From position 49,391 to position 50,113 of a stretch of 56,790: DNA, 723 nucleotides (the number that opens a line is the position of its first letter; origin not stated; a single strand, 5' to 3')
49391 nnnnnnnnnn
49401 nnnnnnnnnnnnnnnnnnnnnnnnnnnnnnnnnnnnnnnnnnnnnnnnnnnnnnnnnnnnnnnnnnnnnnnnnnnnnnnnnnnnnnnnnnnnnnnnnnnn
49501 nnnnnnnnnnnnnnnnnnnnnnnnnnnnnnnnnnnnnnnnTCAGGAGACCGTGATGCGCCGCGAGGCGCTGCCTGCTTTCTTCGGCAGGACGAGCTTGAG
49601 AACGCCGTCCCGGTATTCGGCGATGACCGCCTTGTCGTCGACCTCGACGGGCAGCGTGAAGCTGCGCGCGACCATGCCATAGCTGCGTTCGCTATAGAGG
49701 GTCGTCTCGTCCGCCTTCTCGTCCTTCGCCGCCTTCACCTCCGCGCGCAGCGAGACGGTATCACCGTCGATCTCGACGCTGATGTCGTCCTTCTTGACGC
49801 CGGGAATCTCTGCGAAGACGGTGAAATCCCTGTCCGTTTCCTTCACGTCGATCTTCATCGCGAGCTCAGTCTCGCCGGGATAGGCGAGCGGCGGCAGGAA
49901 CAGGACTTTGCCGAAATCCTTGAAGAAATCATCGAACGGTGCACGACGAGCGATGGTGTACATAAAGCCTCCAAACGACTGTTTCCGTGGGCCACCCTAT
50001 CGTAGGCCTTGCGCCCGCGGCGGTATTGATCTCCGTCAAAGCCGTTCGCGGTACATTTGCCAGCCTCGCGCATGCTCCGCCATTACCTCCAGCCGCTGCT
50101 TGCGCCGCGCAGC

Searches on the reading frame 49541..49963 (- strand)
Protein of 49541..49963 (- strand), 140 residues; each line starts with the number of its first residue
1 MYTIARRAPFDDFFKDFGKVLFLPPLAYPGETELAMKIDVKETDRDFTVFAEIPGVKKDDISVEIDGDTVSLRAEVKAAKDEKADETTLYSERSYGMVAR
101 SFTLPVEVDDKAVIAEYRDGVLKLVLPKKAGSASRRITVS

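Call 22: search_protein_families(library=pfam, proteins=[window:49541-49963:-], max_evalue=0.00001)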
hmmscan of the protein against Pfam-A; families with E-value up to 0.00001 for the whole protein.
window:49541-49963:- (140 aa): 1 family
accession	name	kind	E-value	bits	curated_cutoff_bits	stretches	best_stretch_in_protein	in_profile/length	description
PF00011.27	HSP20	-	1.4e-20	73.7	20.8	1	39-139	1-101/102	Hsp20/alpha crystallin family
